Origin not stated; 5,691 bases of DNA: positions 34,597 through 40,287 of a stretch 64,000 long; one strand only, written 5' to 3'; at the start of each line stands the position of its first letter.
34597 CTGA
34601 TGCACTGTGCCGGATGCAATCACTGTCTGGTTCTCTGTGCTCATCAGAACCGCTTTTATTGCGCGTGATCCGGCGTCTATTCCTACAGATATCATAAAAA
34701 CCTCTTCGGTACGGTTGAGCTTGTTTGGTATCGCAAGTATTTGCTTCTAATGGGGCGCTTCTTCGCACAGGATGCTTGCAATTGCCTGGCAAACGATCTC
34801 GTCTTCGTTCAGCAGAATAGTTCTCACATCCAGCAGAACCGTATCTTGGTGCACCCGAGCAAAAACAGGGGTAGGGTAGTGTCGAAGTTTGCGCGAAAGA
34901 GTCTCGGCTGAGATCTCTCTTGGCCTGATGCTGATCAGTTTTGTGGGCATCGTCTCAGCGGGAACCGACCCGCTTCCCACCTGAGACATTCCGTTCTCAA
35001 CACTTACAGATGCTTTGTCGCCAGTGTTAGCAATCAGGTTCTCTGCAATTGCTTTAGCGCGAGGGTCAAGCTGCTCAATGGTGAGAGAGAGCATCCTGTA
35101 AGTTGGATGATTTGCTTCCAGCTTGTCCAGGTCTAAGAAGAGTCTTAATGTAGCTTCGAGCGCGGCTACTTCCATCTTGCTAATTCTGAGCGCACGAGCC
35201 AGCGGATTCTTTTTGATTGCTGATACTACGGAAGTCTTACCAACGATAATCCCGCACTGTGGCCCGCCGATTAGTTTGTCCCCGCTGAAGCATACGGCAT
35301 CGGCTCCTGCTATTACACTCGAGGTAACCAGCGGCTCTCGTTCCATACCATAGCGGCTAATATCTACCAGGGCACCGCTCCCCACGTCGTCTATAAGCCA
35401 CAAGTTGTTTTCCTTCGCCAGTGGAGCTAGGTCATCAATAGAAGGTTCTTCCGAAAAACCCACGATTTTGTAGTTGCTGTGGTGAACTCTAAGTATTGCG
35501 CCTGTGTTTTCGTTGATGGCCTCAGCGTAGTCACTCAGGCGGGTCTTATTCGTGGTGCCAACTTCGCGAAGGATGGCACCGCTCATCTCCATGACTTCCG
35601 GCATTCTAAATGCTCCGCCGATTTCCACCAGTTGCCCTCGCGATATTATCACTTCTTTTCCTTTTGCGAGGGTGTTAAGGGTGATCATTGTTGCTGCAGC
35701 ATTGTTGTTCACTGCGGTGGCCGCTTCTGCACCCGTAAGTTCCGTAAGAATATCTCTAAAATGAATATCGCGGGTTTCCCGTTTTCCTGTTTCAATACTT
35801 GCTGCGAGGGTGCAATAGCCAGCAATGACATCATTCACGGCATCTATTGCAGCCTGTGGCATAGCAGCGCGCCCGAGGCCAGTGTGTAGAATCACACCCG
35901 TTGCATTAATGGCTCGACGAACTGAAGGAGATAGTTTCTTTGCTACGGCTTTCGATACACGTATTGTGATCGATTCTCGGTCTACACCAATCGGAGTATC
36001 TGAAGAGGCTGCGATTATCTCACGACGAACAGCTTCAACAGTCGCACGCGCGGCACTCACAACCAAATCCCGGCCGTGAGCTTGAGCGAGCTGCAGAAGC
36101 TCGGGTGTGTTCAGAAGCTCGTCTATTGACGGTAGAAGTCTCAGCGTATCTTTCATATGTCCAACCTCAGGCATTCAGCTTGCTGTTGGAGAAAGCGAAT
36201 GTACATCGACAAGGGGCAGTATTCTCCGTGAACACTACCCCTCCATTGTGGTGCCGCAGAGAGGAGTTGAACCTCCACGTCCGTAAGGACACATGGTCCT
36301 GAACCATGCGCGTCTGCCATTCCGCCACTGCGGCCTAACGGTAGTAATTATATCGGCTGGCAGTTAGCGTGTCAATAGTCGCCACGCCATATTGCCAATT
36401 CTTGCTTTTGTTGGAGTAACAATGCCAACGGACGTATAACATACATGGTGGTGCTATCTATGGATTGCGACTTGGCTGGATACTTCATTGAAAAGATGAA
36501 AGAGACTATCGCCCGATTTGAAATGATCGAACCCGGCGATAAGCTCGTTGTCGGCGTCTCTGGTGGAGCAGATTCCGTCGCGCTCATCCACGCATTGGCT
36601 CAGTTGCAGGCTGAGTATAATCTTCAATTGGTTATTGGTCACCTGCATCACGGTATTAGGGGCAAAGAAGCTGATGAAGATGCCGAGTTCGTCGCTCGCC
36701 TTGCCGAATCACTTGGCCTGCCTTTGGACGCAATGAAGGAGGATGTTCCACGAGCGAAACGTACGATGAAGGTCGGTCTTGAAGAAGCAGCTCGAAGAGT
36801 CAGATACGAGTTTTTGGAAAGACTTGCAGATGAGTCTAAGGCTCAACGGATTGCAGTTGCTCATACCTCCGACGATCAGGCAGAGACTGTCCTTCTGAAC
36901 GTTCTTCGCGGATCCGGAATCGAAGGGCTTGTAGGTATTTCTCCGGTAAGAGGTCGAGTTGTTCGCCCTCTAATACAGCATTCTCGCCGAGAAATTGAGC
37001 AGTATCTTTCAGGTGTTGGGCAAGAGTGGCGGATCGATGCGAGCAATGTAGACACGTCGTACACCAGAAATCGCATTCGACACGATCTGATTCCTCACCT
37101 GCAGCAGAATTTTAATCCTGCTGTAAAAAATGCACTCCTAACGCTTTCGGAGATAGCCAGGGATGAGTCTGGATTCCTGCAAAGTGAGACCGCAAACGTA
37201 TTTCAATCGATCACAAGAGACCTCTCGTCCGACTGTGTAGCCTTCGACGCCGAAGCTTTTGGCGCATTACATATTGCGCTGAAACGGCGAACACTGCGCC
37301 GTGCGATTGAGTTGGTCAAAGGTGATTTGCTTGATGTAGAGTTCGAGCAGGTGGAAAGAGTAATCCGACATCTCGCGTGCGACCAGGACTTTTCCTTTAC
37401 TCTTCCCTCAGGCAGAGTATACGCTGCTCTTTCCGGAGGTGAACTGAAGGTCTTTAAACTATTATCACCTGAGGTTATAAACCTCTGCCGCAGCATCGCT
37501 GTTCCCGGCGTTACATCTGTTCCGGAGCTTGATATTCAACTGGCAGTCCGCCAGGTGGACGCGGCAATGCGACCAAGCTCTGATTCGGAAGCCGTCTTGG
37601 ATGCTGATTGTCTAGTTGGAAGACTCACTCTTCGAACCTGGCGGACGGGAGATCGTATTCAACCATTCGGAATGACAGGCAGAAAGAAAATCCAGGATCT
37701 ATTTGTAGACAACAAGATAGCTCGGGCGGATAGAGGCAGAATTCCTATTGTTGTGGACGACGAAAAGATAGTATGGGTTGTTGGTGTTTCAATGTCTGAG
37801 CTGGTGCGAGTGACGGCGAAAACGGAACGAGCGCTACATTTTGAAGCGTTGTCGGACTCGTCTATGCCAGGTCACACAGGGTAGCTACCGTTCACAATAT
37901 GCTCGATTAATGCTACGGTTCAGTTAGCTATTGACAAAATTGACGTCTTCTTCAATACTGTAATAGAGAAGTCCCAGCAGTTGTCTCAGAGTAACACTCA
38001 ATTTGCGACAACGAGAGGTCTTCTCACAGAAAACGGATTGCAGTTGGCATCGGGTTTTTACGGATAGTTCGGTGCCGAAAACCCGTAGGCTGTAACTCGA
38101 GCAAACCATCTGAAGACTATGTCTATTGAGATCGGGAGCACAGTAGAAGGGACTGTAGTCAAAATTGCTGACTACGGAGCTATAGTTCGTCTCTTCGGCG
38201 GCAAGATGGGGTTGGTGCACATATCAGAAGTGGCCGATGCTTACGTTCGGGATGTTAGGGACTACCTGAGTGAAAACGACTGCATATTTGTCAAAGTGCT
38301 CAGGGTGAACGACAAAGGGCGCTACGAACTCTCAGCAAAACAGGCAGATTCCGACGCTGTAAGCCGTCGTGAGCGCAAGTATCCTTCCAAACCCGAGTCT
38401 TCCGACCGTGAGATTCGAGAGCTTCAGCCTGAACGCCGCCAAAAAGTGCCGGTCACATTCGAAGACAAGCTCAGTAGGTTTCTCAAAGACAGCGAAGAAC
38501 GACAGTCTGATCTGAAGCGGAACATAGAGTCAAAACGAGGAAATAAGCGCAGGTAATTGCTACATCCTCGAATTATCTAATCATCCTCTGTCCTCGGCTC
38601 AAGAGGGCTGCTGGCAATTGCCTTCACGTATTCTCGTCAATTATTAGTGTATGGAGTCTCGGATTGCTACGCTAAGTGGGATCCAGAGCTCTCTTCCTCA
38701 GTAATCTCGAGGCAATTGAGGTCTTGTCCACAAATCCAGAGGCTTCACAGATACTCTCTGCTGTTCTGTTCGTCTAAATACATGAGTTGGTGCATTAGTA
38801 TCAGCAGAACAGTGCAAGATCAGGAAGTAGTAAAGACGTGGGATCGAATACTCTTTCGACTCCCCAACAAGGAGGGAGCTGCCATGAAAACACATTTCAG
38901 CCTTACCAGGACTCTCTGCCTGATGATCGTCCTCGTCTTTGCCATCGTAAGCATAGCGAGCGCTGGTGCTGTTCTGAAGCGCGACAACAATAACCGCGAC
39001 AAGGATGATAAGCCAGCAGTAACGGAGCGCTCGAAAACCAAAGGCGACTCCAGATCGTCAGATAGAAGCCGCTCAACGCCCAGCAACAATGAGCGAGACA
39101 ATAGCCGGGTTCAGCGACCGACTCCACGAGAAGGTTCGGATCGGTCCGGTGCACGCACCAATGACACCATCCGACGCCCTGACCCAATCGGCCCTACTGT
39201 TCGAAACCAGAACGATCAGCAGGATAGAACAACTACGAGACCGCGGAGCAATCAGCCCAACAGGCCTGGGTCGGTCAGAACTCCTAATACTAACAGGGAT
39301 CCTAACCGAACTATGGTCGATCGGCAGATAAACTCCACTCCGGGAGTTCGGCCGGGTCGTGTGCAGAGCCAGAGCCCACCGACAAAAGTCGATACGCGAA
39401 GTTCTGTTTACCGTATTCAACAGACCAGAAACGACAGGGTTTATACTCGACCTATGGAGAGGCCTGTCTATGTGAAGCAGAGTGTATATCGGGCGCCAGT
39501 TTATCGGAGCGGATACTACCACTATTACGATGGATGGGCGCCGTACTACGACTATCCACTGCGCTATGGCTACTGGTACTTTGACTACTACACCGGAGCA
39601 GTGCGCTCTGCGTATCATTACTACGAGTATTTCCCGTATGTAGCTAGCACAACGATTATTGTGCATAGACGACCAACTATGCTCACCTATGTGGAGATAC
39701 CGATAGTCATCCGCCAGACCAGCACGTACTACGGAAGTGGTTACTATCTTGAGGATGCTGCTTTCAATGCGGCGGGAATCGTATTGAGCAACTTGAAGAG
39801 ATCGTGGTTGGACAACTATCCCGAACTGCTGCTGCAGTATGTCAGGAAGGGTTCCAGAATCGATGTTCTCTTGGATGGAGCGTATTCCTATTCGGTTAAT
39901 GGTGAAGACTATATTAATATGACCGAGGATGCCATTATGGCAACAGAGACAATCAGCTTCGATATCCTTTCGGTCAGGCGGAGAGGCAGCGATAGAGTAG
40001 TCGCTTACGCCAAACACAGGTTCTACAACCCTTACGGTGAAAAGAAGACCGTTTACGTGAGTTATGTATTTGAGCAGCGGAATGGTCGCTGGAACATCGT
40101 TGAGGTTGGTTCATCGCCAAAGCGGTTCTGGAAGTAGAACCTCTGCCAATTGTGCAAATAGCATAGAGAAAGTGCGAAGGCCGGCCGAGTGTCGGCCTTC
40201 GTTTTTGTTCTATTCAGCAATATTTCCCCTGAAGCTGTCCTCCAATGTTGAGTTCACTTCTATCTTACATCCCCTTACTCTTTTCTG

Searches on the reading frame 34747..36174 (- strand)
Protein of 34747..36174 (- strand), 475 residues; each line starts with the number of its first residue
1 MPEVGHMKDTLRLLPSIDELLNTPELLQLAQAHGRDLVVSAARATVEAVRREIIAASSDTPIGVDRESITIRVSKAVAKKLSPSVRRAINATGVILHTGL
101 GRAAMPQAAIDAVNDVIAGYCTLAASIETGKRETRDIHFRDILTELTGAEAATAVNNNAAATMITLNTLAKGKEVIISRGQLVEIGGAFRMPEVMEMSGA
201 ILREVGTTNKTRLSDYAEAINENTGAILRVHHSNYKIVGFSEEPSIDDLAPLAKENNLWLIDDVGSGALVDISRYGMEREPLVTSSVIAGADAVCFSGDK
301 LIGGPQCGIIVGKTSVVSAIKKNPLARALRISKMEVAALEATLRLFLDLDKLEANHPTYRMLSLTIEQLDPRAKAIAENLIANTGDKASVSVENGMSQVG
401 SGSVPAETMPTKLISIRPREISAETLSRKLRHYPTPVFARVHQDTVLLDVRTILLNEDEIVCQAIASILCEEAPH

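Call 21: search_protein_families(library=pfam, proteins=[window:34747-36174:-], max_evalue=0.001)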
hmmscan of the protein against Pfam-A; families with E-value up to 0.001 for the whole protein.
window:34747-36174:- (475 aa): 3 families
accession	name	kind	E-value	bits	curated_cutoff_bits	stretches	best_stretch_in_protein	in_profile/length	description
PF03841.19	SelA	-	6.9e-140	466.7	22.8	1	89-453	2-366/367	L-seryl-tRNA selenium transferase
PF12390.13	Se-cys_synth_N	-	2.5e-12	47.1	22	1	11-50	1-40/40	Selenocysteine synthase N terminal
PF01041.23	DegT_DnrJ_EryC1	-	0.00072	19.3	19.8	0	139-264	29-146/360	DegT/DnrJ/EryC1/StrS aminotransferase family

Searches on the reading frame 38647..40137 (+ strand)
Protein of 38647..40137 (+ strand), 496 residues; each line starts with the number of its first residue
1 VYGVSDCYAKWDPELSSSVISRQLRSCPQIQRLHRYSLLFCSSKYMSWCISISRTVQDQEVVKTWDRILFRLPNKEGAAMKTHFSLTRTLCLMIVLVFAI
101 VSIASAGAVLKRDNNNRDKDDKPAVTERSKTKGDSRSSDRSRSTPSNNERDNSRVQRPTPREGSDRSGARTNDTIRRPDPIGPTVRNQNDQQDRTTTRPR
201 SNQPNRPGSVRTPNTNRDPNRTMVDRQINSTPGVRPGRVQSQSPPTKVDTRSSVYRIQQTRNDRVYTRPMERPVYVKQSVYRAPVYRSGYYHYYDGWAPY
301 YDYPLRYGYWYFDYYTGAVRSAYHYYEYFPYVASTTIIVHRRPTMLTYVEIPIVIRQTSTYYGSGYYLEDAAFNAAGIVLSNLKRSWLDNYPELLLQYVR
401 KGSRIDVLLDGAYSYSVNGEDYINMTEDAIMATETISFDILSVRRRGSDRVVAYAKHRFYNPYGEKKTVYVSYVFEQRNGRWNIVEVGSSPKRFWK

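Call 21: search_protein_families(library=pfam, proteins=[window:38647-40137:+], max_evalue=0.001)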
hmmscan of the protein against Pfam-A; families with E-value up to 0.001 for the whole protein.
window:38647-40137:+ (496 aa): 1 family
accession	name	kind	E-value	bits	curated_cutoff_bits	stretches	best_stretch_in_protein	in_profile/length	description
PF14534.12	DUF4440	-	0.00051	20.9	25.2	1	416-484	37-107/107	Domain of unknown function (DUF4440)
